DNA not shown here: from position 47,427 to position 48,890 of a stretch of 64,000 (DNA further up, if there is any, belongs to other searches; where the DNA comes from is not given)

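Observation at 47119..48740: Orphan radical-SAM/SPASM enzyme with an upstream 36-aa peptide ORF, isolated between two ~0.7-0.8 kb AT-rich non-coding stretches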

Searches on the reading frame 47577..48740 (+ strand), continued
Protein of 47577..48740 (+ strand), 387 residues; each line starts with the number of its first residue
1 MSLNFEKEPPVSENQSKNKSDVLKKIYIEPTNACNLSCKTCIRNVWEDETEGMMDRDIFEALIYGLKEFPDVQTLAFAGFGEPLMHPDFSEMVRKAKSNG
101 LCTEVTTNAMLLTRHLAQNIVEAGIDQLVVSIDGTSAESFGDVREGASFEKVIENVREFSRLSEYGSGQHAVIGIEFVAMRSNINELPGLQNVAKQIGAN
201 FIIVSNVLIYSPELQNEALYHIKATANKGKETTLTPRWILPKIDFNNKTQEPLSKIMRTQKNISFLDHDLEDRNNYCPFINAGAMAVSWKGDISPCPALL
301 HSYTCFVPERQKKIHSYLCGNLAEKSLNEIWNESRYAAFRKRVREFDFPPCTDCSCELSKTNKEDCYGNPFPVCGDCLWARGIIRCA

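Call 15: find_encoding_contigs(protein=P0002, flank=10000, max_places=3)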
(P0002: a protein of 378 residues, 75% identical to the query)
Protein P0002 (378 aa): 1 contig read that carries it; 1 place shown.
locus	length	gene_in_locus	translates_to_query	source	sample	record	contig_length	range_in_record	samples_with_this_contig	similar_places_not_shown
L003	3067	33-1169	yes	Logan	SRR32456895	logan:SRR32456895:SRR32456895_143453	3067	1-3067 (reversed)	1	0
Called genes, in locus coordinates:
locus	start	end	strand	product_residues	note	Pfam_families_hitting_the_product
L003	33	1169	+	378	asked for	PF04055:Radical_SAM, PF13186:SPASM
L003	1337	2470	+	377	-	PF13237:Fer4_10, PF12838:Fer4_7 (weak), PF13183:Fer4_8, PF13187:Fer4_9 (weak), PF13484:Fer4_16 (weak), PF13534:Fer4_17 (weak), PF02754:CCG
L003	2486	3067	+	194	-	?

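Call 16: find_encoding_contigs(protein=P0040, flank=8000, max_places=3)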
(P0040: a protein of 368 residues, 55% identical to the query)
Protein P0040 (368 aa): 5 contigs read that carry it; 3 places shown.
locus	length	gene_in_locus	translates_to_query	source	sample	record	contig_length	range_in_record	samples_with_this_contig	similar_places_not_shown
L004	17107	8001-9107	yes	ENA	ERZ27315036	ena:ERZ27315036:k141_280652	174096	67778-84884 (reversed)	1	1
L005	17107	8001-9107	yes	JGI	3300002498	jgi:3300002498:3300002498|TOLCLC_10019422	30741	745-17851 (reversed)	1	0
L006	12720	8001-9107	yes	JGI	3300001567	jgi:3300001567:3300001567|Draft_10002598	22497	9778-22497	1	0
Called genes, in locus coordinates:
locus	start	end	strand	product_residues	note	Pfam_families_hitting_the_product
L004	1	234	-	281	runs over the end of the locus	PF01416:PseudoU_synth_1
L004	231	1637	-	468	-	PF12912:N_NLPC_P60, PF12913:SH3_6, PF12914:SH3_7, PF00877:NLPC_P60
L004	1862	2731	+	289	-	PF23023:Anti-Pycsar_Apyc1, PF00753:Lactamase_B, PF12706:Lactamase_B_2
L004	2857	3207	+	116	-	PF12840:HTH_20, PF01022:HTH_5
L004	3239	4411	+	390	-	PF03773:ArsP_1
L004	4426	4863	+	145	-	PF01451:LMWPc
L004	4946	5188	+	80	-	PF13192:Thioredoxin_3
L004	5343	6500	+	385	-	PF02353:CMAS, PF13489:Methyltransf_23, PF01728:FtsJ (weak), PF05175:MTS (weak), PF13847:Methyltransf_31, PF08241:Methyltransf_11, PF08242:Methyltransf_12, PF13649:Methyltransf_25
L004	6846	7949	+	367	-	PF01758:SBF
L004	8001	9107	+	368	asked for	PF04055:Radical_SAM, PF13186:SPASM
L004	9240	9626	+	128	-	PF13098:Thioredoxin_2, PF00085:Thioredoxin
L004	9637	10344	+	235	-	PF02683:DsbD_TM, PF13386:DsbD_2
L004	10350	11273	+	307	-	PF01545:Cation_efflux, PF16916:ZT_dimer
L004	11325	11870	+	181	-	PF13462:Thioredoxin_4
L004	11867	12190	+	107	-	PF11249:DUF3047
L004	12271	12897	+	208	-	PF01206:TusA, PF02635:DsrE (faint)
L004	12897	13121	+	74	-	PF11823:Se_S_carrier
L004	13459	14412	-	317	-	PF00753:Lactamase_B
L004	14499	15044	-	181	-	PF01862:PvlArgDC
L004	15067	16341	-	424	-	PF02374:ArsA_ATPase (faint), PF09140:MipZ (weak), PF10609:ParA, PF13614:AAA_31, PF00142:Fer4_NifH (faint), PF01656:CbiA, PF02579:Nitro_FeMo-Co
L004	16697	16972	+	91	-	-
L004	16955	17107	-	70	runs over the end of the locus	-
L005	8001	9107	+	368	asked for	PF04055:Radical_SAM, PF13186:SPASM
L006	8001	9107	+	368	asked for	PF04055:Radical_SAM, PF13186:SPASM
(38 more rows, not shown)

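Call 17: find_encoding_contigs(protein=P0100, flank=8000, max_places=2)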
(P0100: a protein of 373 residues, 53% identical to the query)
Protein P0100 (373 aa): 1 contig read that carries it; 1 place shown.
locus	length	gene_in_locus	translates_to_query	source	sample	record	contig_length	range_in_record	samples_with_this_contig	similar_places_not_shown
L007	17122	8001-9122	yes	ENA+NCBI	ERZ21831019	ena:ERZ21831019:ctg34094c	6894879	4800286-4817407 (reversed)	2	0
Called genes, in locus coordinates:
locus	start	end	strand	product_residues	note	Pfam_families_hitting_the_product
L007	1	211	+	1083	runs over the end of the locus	-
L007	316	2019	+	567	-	-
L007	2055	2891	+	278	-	-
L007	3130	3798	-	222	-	PF13833:EF-hand_8 (faint), PF00036:EF-hand_1 (faint), PF13202:EF-hand_5 (faint), PF13405:EF-hand_6 (faint), PF13499:EF-hand_7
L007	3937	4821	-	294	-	PF00126:HTH_1, PF03466:LysR_substrate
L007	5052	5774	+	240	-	PF00899:ThiF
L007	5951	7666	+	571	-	PF02730:AFOR_N, PF01314:AFOR_C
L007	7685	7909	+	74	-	-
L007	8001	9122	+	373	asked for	PF04055:Radical_SAM, PF13186:SPASM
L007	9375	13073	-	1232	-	PF00989:PAS, PF13426:PAS_9, PF08447:PAS_3, PF08448:PAS_4, PF08447:PAS_3, PF13426:PAS_9, PF08447:PAS_3, PF02518:HATPase_c, +5 more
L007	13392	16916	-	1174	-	PF13493:DUF4118, PF00512:HisKA, PF02518:HATPase_c, PF00072:Response_reg, PF13426:PAS_9, PF08447:PAS_3, PF00512:HisKA, PF02518:HATPase_c, +5 more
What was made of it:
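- The sixth is AOR-linked (call 17).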

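Call 18: search_protein_families(library=ncbifam, proteins=[P0002, P0003, P0007, P0040, P0100, P0045, P0109, P0055, P0104, P0086], max_evalue=1e-40)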
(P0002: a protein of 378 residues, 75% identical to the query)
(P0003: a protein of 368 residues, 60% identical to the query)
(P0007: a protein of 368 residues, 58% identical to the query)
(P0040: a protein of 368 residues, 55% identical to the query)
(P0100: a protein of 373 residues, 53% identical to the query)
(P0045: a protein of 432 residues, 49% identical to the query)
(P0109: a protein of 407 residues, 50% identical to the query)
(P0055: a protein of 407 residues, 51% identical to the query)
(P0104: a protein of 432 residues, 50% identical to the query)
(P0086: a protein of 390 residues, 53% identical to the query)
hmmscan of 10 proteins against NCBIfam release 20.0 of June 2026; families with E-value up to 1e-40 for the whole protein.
P0002 (378 aa): 2 families
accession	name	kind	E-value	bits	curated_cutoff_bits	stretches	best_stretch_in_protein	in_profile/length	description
TIGR04317.1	W_rSAM_matur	equivalog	5.8e-89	298.6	380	1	13-377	2-348/349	tungsten cofactor oxidoreductase radical SAM maturase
TIGR04311.1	rSAM_Geo_metal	subfamily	9.8e-72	242.3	400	0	15-218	3-207/423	radical SAM/SPASM family putative metalloenzyme maturase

P0003 (368 aa): 2 families
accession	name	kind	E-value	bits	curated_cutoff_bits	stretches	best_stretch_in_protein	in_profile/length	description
TIGR04317.1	W_rSAM_matur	equivalog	3.4e-88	296.1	380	1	3-203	2-200/349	tungsten cofactor oxidoreductase radical SAM maturase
TIGR04311.1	rSAM_Geo_metal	subfamily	5.9e-69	233.1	400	1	5-205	3-205/423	radical SAM/SPASM family putative metalloenzyme maturase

P0007 (368 aa): 2 families
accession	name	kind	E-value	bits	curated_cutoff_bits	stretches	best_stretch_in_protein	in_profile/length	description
TIGR04317.1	W_rSAM_matur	equivalog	2.4e-87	293.3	380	1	3-202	2-199/349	tungsten cofactor oxidoreductase radical SAM maturase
TIGR04311.1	rSAM_Geo_metal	subfamily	6.8e-65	219.7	400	1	5-204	3-204/423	radical SAM/SPASM family putative metalloenzyme maturase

P0040 (368 aa): 2 families
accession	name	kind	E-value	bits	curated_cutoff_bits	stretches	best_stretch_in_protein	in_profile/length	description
TIGR04317.1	W_rSAM_matur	equivalog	7.7e-81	271.9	380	1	3-367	2-348/349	tungsten cofactor oxidoreductase radical SAM maturase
TIGR04311.1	rSAM_Geo_metal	subfamily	2.9e-68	230.9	400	0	6-203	4-203/423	radical SAM/SPASM family putative metalloenzyme maturase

P0100 (373 aa): 2 families
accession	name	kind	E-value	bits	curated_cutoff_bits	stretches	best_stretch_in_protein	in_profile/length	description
TIGR04317.1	W_rSAM_matur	equivalog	1.2e-78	264.7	380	1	9-372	3-348/349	tungsten cofactor oxidoreductase radical SAM maturase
TIGR04311.1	rSAM_Geo_metal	subfamily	3.8e-69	233.7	400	0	10-208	3-203/423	radical SAM/SPASM family putative metalloenzyme maturase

P0045 (432 aa): 2 families
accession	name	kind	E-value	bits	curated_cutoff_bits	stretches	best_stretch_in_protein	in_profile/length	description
TIGR04317.1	W_rSAM_matur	equivalog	7.6e-77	258.8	380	0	216-431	149-348/349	tungsten cofactor oxidoreductase radical SAM maturase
TIGR04311.1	rSAM_Geo_metal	subfamily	2.1e-64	218.1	400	0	315-431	303-422/423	radical SAM/SPASM family putative metalloenzyme maturase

P0109 (407 aa): 2 families
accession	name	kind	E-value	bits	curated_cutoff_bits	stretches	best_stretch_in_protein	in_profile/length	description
TIGR04317.1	W_rSAM_matur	equivalog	6.7e-78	262.2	380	0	92-244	51-201/349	tungsten cofactor oxidoreductase radical SAM maturase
TIGR04311.1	rSAM_Geo_metal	subfamily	1.1e-67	228.9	400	0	90-243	47-203/423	radical SAM/SPASM family putative metalloenzyme maturase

P0055 (407 aa): 2 families
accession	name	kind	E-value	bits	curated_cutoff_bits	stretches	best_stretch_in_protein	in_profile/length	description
TIGR04317.1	W_rSAM_matur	equivalog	9.2e-83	278.2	380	1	191-406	149-348/349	tungsten cofactor oxidoreductase radical SAM maturase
TIGR04311.1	rSAM_Geo_metal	subfamily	3.3e-72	243.9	400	0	291-406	304-422/423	radical SAM/SPASM family putative metalloenzyme maturase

P0104 (432 aa): 2 families
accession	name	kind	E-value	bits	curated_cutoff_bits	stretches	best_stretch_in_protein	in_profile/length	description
TIGR04317.1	W_rSAM_matur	equivalog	5.9e-77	259.1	380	0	216-431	149-348/349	tungsten cofactor oxidoreductase radical SAM maturase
TIGR04311.1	rSAM_Geo_metal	subfamily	9.9e-65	219.2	400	0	316-431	304-422/423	radical SAM/SPASM family putative metalloenzyme maturase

P0086 (390 aa): 2 families
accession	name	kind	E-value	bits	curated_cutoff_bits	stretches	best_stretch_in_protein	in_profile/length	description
TIGR04317.1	W_rSAM_matur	equivalog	1.4e-79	267.8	380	1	10-224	3-199/349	tungsten cofactor oxidoreductase radical SAM maturase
TIGR04311.1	rSAM_Geo_metal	subfamily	4.7e-70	236.7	400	0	77-225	52-203/423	radical SAM/SPASM family putative metalloenzyme maturase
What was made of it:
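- On TIGR04317 tungsten-cofactor oxidoreductase rSAM maturase: Nine relatives score 259-298, including the AOR-adjacent P0100 (call 18).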

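Call 20: search_solved_structures(query=window:47577-48740:+, max_evalue=0.001)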
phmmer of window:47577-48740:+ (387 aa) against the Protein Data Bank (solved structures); distinct sequences matched with E-value up to 0.001: 12.
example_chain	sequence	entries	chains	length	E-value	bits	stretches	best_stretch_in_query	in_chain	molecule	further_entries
7vob_C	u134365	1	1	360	7.6e-13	51.5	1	24-199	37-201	Cytosylglucuronate decarboxylase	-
7voc_C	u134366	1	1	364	7.8e-13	51.4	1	24-199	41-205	Cytosylglucuronate decarboxylase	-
4m7t_A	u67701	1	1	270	1.3e-09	40.8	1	22-153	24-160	BtrN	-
4m7s_A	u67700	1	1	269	1.8e-09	40.3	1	24-153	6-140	BtrN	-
7tol_A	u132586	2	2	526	3.7e-08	36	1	27-157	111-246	glycerol dibiphytanyl glycerol tetraether - macrocyclic archaeol synthase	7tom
6c8v_A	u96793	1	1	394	5e-06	29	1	28-216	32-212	Coenzyme PQQ synthesis protein E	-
7bi7_A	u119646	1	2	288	5.3e-05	25.6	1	21-151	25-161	FeMo cofactor biosynthesis protein NifB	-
7jmb_A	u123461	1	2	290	5.4e-05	25.6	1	21-151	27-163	Nitrogenase iron-molybdenum cofactor biosynthesis protein NifB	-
7jma_A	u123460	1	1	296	5.8e-05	25.5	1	21-151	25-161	Nitrogenase iron-molybdenum cofactor biosynthesis protein NifB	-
8hzv_A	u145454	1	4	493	0.00014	24.3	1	28-164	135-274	Radical S-Adenosyl-L-methionine Enzyme DesII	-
8hzy_A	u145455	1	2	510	0.00015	24.2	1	28-164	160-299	DesII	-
8wm2_A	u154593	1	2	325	0.00062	22.1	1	30-142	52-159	Fe-S radical SAM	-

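Call 24: find_related_loci(query=A1, collection=genome_contigs, flank=10000)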
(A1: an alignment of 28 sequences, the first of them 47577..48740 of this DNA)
Query A1 (387 aa) in genome_contigs; peptide patterns used: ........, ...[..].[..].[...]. (x = any residue, [..] = any of these).
181 stretches matched a pattern; 146 encode a relative of the query (tblastn E <= 1e-3); the best 80 are kept; 80 distinct loci.
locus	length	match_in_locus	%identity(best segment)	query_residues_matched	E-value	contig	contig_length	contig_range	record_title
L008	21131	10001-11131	58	12-387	5e-151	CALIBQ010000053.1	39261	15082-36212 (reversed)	MAG: uncultured Anaerolineae bacterium isolate S1_Bin_MAXBIN__192_1 genome assembly, contig: c_000001481957, whole genom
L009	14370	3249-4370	55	14-387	1e-139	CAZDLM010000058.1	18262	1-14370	MAG TPA_asm: uncultured Syntrophaceae bacterium isolate SRP263991_co1_532 genome assembly, contig: NODE_4454_length_1826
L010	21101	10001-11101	55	21-387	6e-137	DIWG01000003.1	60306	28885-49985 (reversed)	MAG TPA_asm: Syntrophaceae bacterium UBA6112 UBA6112_contig_5488, whole genome shotgun sequence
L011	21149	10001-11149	54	20-387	3e-136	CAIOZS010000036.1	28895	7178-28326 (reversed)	MAG: uncultured Thermoleophilia bacterium isolate AlinenLipids_bin-3389 genome assembly, contig: bin-3389:036/352, whole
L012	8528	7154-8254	55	21-387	1e-136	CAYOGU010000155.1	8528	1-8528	MAG TPA_asm: uncultured Syntrophus sp. isolate binchicken_co265_2 genome assembly, contig: NODE_11936_length_8528_cov_5.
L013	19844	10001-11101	56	21-387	2e-135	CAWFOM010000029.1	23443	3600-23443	MAG: uncultured delta proteobacterium isolate MFD05942.bin.3.94 genome assembly, contig: contig_89099, whole genome shot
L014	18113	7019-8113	54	21-387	4e-135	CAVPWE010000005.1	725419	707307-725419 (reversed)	MAG: uncultured delta proteobacterium isolate MFD00032.bin.1.44 genome assembly, contig: contig_46519, whole genome shot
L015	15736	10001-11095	55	23-387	4e-134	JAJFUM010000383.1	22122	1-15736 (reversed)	MAG: Deltaproteobacteria bacterium isolate bin.454 k141_2898120, whole genome shotgun sequence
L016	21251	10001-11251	51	11-387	9e-135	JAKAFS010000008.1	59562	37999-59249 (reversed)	MAG: Deltaproteobacteria bacterium isolate WY2.bin112 NODE_662_length_59562_cov_1.688651, whole genome shotgun sequence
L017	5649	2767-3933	52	20-387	4e-134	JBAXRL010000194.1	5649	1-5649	MAG: Actinomycetes bacterium isolate ELA582 MAG582_194, whole genome shotgun sequence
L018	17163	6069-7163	53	21-387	2e-133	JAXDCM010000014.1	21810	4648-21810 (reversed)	MAG: Syntrophales bacterium isolate POMEDNA-B44 Raw1_k127_18045, whole genome shotgun sequence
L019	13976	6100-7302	49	11-387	9e-133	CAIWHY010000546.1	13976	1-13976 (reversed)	MAG: uncultured Thermoleophilia bacterium isolate Umea3_bin-0017 genome assembly, contig: bin-0017:546/568, whole genome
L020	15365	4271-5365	53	24-387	1e-132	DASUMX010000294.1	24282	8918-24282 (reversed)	MAG TPA_asm: Thermoleophilia bacterium isolate SMAG_U1584 k141_1981865, whole genome shotgun sequence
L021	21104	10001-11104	53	20-387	1e-132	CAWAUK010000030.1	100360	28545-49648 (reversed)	MAG: uncultured Thermoleophilia bacterium isolate MFD02134.bin.3.466 genome assembly, contig: contig_3725, whole genome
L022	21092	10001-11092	53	25-387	3e-132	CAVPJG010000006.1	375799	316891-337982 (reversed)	MAG: uncultured Thermoleophilia bacterium isolate MFD00032.bin.2.164 genome assembly, contig: contig_19065, whole genome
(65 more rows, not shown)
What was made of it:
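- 48405..48737 (+): SPASM domain plus a family-specific Cys-rich C-terminal tail (residues 277-387). It contains C277-x13-G-x4-C296, C305, C351-x2-C354-x-C356, C366, C374-x2-C377, C386 and the signature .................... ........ and PCP[PA]L[LM]H[STA]Y served as family-specific search patterns (call 24).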

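Call 27: list_cluster_members(proteins=[P0001, P0002])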
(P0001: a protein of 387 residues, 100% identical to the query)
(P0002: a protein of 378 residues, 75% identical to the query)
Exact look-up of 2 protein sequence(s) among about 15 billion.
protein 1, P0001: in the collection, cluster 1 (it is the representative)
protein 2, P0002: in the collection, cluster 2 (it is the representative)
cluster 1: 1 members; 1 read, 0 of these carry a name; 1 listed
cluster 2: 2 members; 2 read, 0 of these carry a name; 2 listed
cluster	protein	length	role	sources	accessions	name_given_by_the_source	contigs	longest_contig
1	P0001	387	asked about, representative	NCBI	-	-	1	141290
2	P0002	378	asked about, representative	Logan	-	-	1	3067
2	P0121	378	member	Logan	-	-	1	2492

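Call 32: find_related_loci(query=window:47577-48740:+, collection=metagenome_contigs, flank=10000)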
Query window:47577-48740:+ (387 aa) in metagenome_contigs; peptide patterns used: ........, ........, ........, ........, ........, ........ (x = any residue, [..] = any of these).
99 stretches matched a pattern; 16 encode a relative of the query (tblastn E <= 1e-3); 16 distinct loci.
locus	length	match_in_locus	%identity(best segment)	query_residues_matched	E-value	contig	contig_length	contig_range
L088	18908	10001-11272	49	11-387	8e-130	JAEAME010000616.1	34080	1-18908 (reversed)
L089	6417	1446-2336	27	25-354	4e-25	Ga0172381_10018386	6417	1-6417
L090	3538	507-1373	26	26-354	4e-25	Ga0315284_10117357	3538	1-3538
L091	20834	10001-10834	24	26-386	8e-20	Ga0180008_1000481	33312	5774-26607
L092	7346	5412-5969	25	26-202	2e-16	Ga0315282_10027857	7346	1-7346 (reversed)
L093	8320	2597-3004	31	21-157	3e-15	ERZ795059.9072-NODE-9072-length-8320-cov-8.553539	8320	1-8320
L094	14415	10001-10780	29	26-344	1e-14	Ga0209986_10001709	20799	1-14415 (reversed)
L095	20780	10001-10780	29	26-344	1e-14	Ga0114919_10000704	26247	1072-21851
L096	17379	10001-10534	24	26-201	1e-13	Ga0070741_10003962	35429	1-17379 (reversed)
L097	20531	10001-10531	28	24-206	2e-13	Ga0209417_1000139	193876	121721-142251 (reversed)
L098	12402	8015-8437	27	5-157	6e-13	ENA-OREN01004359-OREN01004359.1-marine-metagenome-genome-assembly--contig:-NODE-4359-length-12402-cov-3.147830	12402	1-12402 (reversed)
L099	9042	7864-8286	27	5-157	2e-12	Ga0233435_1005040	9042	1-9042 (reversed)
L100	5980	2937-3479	21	25-203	8e-12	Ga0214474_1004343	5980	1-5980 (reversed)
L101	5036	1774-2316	21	25-203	1e-11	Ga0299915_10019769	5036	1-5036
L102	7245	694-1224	28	20-198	1e-8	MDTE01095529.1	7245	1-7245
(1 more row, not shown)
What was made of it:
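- Tried and rejected: The scan returned nothing above 49% identity (call 32).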

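Call 33: find_encoding_contigs(protein=P0121, flank=10000, max_places=5)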
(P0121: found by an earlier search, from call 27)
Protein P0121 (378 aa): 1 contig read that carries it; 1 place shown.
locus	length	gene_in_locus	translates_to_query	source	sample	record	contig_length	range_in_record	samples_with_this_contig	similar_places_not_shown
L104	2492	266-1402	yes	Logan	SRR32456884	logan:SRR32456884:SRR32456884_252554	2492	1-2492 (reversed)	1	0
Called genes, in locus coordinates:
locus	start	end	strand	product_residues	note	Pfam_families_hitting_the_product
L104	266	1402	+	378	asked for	PF04055:Radical_SAM, PF13186:SPASM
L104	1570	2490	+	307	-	?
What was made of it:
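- The relative's contigs end in hdrD or hdrA, so an AOR downstream of that rSAM copy is unverified (calls 15, 33). Adjacency to the hdr-like cluster, not to ars genes, is what the close relative has kept (calls 15, 33).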

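Call 55: predict_structure(alignment_id=A1)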
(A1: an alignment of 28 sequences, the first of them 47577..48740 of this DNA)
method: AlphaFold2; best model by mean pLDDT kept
length: 387 residues; sequences in the alignment: 28
mean_pLDDT: 76.6   pTM: 0.81
mean pLDDT of the five models: 76.6, 75.5, 75.1, 72.0, 70.1
residues with pLDDT >= 90: 140; 70-90: 129; 50-70: 55; < 50: 63
segments of 3 or more residues with pLDDT < 50: 1-16, 222-230, 267-275, 350-359, 363-369, 379-387
pLDDT, mean of each block of 10 residues (from residue 1): 41 47 92 82 78 95 96 88 90 97 93 94 95 88 86 95 81 90 89 92 78 76 39 56 70 78 53 57 89 87 70 80 97 88 66 45 49 51 38
secondary structure, 60 per line:
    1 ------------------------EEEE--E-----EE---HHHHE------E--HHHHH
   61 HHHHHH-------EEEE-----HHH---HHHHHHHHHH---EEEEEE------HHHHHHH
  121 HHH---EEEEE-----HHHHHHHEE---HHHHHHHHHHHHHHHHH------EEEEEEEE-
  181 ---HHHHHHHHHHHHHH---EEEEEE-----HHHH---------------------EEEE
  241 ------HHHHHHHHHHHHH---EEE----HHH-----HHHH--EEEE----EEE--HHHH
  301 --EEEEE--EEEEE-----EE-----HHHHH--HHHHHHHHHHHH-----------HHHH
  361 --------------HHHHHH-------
elements in order: E25-28 H42-45 H56-66 E74-77 H89-98 E102-107 H114-123 E127-131 H137-143 H149-165 E172-179 H184-197 E201-206 H212-215 E237-240 H247-259 E263-265 H278-281 E284-287 E292-294 H297-300 E303-307 E310-314 H327-331 H334-345 H357-360 H375-380
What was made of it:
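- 47577..48740 (+): Radical-SAM/SPASM enzyme gene, 387 aa, intact and under purifying selection. AF2 model has pLDDT 76.6 and pTM 0.81 (call 55).
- On Radical SAM superfamily: The AF2 model shows an alternating beta/alpha core with pLDDT above 85 over residues 21-210 (call 55).
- On RiPP radical-SAM maturase: Residues 1-16 have pLDDT below 50 (call 55).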
